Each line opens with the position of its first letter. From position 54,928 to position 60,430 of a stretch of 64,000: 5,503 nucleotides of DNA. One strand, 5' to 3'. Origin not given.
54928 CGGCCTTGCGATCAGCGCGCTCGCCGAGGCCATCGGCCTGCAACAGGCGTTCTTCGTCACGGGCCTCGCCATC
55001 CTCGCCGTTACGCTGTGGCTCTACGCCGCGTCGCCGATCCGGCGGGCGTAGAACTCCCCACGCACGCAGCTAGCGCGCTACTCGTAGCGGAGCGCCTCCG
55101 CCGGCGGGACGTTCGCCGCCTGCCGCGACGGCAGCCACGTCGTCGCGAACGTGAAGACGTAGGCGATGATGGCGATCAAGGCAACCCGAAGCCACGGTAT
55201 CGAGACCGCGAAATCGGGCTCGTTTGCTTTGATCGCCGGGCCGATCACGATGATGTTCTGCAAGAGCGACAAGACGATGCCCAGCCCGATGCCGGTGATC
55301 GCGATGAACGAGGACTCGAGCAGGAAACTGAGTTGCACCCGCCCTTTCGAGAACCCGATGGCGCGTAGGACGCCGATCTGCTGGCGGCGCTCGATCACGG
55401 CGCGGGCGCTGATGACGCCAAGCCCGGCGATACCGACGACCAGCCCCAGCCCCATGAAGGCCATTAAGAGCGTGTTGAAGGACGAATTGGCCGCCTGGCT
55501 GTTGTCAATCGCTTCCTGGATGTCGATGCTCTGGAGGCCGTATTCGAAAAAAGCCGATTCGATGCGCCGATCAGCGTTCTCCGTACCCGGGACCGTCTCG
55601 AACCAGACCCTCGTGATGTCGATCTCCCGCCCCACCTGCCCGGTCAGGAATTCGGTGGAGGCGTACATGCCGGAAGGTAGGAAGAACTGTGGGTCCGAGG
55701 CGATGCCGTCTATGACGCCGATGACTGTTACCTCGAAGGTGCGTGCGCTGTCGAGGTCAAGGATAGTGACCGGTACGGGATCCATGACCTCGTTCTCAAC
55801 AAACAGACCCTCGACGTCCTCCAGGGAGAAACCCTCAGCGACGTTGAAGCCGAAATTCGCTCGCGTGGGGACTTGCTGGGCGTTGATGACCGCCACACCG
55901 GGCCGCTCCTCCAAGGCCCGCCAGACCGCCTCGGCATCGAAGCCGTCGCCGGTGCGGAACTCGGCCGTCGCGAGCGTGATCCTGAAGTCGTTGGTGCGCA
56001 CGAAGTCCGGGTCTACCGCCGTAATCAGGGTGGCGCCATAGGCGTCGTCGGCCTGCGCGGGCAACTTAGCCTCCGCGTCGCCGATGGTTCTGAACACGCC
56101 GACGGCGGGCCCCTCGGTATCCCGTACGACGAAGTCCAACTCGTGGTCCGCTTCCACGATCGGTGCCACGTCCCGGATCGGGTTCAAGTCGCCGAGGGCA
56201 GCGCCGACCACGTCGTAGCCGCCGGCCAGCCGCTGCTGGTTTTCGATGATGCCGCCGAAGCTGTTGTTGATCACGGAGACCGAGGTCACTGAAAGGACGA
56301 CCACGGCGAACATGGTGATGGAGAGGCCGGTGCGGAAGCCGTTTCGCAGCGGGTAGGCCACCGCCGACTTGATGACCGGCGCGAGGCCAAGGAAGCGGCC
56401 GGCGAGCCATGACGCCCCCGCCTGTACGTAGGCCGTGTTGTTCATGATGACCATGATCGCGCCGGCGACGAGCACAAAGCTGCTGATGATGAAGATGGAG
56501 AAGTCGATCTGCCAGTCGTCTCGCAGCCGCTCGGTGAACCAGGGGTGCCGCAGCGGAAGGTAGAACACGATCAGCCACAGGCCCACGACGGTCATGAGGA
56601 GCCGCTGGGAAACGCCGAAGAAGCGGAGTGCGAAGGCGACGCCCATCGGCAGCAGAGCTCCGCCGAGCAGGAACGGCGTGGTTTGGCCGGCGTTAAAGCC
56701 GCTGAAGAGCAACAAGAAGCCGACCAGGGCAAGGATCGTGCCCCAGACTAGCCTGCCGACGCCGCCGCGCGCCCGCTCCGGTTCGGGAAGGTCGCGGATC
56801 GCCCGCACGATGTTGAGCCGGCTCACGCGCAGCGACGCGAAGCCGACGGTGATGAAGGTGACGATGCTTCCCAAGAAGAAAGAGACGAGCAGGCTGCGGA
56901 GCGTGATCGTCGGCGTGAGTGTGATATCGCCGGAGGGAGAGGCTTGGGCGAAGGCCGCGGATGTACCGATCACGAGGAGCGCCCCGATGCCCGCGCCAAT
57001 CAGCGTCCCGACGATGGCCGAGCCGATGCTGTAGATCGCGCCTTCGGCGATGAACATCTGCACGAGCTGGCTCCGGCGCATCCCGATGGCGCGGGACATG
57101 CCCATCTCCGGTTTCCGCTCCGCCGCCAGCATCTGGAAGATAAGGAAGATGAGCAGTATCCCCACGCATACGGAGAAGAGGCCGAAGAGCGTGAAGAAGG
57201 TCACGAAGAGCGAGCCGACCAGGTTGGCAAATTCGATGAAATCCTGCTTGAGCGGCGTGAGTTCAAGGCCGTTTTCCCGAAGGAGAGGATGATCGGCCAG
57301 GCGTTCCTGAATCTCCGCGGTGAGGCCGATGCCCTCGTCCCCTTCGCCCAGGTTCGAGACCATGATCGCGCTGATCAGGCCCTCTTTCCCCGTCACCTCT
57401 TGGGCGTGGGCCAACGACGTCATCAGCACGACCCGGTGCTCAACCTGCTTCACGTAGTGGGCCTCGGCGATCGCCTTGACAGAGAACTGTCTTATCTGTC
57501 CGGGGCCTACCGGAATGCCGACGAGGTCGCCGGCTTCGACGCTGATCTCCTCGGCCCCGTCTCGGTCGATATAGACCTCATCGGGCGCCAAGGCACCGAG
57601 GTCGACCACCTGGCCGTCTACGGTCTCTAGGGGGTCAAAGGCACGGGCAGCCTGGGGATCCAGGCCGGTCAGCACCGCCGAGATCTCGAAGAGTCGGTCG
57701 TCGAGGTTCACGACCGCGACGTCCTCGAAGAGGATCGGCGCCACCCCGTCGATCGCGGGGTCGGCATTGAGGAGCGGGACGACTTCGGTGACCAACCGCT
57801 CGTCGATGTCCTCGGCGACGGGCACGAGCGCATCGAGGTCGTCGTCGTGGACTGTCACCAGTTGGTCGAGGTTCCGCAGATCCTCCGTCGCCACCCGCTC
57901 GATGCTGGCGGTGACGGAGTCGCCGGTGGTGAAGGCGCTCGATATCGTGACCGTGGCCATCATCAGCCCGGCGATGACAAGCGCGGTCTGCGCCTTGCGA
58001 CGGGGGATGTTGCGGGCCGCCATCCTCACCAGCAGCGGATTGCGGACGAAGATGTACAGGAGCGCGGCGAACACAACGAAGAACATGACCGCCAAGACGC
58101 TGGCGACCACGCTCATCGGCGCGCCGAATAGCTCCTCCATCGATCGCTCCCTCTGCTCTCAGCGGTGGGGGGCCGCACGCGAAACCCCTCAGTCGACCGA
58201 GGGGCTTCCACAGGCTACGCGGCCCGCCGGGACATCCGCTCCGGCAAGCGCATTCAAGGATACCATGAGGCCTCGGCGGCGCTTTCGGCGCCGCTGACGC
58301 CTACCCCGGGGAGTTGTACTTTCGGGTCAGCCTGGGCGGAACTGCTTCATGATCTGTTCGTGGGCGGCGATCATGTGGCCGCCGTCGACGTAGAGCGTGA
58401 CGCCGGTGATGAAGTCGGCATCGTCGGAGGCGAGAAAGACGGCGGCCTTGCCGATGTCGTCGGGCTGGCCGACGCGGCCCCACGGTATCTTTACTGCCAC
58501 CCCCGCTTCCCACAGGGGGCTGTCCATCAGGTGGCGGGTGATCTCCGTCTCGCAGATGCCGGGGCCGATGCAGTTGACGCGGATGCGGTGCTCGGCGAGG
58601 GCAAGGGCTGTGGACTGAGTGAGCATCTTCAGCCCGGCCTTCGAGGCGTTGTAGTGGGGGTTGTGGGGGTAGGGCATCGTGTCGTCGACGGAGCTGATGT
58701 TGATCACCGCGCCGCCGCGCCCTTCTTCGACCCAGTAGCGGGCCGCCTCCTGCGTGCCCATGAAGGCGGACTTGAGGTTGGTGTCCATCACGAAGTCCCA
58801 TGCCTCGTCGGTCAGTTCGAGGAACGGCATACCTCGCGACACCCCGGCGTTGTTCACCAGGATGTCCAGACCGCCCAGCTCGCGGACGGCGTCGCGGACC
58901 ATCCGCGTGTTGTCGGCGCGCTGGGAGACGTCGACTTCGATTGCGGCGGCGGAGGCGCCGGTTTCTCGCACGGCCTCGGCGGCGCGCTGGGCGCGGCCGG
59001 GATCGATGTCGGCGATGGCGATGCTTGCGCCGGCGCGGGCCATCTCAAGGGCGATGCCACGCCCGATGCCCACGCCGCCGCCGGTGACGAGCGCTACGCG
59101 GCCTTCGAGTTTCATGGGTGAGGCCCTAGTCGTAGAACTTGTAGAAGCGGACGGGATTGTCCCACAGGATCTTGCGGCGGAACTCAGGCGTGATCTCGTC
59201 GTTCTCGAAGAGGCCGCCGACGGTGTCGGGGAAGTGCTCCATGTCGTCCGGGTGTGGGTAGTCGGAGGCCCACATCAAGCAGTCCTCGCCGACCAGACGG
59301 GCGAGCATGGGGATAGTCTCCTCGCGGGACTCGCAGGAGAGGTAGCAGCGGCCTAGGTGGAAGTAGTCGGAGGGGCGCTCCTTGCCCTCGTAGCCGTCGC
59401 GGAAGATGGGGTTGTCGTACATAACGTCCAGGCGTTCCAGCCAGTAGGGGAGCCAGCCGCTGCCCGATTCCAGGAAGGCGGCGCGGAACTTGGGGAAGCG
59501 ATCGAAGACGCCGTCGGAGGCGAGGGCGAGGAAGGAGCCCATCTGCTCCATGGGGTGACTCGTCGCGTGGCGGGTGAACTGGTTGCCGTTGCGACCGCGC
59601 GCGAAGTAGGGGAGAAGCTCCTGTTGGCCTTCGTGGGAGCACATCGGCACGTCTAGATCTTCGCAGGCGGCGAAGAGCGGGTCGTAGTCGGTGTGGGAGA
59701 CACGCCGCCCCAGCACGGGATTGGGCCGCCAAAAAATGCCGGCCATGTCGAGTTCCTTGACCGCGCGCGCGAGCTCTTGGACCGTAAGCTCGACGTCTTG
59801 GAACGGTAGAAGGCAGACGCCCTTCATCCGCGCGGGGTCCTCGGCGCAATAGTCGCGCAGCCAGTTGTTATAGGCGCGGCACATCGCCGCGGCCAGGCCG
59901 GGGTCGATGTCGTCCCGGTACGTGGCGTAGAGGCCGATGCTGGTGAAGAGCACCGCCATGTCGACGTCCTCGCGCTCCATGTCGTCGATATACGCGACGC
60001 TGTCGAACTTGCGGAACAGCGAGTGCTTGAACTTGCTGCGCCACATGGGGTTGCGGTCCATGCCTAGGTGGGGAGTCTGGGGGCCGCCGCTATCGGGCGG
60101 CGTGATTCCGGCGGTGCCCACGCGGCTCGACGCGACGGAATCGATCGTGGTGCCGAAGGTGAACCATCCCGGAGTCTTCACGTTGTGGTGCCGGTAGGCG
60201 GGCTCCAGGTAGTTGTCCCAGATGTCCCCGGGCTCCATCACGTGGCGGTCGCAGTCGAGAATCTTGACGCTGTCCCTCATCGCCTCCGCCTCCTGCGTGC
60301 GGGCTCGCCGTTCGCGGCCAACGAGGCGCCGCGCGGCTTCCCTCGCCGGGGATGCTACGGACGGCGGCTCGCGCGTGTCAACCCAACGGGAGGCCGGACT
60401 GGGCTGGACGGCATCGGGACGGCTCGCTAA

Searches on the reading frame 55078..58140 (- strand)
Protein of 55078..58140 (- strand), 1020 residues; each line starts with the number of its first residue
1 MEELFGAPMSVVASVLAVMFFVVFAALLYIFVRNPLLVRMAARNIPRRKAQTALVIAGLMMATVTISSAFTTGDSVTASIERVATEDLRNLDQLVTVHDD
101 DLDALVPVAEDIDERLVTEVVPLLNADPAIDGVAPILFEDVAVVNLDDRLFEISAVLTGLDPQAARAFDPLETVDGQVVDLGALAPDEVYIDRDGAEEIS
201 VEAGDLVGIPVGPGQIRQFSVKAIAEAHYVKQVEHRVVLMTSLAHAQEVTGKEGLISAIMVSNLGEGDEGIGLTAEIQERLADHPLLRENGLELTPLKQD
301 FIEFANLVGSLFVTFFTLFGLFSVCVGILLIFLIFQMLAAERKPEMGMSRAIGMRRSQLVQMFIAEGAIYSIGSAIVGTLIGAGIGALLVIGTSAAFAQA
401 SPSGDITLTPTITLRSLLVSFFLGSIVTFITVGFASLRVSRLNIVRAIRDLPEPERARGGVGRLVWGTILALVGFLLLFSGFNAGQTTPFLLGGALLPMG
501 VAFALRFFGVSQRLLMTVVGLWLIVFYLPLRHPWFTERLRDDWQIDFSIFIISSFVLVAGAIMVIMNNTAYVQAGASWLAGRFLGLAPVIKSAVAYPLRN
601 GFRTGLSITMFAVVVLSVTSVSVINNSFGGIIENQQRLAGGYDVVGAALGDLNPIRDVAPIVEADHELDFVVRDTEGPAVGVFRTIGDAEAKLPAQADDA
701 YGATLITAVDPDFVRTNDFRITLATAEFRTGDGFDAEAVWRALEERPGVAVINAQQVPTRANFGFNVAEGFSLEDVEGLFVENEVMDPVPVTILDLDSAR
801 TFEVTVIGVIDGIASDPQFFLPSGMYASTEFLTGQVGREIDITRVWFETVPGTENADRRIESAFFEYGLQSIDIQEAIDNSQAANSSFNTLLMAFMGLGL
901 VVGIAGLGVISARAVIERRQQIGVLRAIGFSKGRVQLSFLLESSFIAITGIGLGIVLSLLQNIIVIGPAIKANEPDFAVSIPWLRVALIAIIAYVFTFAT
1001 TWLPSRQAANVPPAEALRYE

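Call 78: search_protein_families(library=pfam, proteins=[window:55078-58140:-], max_evalue=0.001)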
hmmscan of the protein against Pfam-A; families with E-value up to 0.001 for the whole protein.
window:55078-58140:- (1020 aa): 1 family
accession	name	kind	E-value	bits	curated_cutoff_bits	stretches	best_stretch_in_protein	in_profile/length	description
PF02687.27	FtsX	-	1.2e-28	99.9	25.5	2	893-1013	1-120/120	FtsX-like permease C-terminal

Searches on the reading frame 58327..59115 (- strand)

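Call 78: search_protein_families(library=pfam, proteins=[window:58327-59115:-], max_evalue=0.001)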
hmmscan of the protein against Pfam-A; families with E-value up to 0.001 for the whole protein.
window:58327-59115:- (262 aa): 5 families
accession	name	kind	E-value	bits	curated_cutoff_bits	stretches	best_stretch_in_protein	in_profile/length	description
PF13561.12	adh_short_C2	-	1.7e-66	224.6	27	1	16-246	7-234/236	Enoyl-(Acyl carrier protein) reductase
PF00106.31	adh_short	-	5.9e-59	199.3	26.6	1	6-196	1-190/195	short chain dehydrogenase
PF08659.16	KR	-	2.5e-10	41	22.6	1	8-117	3-116/180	KR domain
PF23441.1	SDR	-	1.9e-05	24.6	27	1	117-248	126-256/258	SDR-like rossmann domain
PF03435.24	Sacchrp_dh_NADP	-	9.5e-05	23.2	25.1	1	12-120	5-101/129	Saccharopine dehydrogenase NADP binding domain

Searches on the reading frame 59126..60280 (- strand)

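Call 78: search_protein_families(library=pfam, proteins=[window:59126-60280:-], max_evalue=0.001)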
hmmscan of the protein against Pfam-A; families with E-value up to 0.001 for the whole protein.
window:59126-60280:- (384 aa): 1 family
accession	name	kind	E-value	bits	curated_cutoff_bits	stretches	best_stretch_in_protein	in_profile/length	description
PF04909.20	Amidohydro_2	-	4.6e-30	105.8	26.4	1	92-382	19-289/289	Amidohydrolase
